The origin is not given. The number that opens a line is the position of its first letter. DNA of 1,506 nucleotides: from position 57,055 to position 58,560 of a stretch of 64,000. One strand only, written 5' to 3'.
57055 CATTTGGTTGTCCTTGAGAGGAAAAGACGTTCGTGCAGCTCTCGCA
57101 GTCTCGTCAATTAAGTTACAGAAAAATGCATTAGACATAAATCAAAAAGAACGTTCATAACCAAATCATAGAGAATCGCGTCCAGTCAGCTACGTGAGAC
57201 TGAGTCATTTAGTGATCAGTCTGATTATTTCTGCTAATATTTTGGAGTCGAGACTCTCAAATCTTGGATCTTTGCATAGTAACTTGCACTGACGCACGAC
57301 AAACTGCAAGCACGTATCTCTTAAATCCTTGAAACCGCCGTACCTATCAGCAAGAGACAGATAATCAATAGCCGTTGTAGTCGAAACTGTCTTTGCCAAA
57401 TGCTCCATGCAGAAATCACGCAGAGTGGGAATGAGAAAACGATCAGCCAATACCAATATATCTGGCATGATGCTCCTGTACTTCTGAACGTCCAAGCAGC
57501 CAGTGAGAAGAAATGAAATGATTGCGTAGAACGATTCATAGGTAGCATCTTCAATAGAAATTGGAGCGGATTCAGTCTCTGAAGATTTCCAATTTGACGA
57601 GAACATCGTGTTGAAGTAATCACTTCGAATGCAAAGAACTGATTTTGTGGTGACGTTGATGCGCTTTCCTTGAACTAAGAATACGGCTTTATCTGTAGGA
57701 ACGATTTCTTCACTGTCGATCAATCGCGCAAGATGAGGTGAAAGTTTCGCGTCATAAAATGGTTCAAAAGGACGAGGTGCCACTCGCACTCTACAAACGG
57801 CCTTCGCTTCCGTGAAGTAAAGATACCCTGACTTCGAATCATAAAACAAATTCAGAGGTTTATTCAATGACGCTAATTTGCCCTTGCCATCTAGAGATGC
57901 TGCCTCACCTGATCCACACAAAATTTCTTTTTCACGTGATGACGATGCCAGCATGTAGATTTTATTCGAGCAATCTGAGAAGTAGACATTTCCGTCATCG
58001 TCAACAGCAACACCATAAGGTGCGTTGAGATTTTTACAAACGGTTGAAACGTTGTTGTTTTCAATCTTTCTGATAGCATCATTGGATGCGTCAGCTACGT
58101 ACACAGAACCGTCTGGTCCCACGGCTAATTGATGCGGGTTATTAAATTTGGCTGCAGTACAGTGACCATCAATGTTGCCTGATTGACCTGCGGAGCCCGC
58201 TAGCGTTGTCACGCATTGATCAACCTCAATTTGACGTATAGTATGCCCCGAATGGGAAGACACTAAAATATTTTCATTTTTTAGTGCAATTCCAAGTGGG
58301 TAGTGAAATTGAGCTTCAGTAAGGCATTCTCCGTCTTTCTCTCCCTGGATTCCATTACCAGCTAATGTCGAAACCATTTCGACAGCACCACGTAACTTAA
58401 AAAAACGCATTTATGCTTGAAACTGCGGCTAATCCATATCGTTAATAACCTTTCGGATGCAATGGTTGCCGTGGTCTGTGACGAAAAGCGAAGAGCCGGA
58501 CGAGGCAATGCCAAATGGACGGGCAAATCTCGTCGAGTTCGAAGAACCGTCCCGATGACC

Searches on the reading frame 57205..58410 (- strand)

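Call 76: search_protein_families(library=pfam, proteins=[window:57205-58410:-], max_evalue=0.01)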
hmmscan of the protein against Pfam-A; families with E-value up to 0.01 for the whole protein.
window:57205-58410:- (401 aa): 7 families
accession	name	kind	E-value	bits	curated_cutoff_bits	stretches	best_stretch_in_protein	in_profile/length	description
PF00651.37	BTB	-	1.1e-15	58.2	20.5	1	243-340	14-108/110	BTB/POZ domain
PF25021.1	TEN_NHL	-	1.9e-12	47.3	27.1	1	81-119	22-58/357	Teneurin NHL domain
PF01436.27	NHL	-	2.9e-10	40.1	20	1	89-112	1-24/28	NHL repeat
PF24684.1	Vgb_lyase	-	8.6e-05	21.9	50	0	72-111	247-286/290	Virginiamycin B lyase family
PF24570.1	BACK_BPM_SPOP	-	0.00027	21.5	27.4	0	317-340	4-27/55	BPM/SPOP, BACK domain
PF23500.1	DUF7133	-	0.0015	18.4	27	0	88-114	327-353/385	Domain of unknown function (DUF7133)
PF20067.5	SSL_N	-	0.004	17.4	18.9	0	133-146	25-38/46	Strictosidine synthase-like, N-terminal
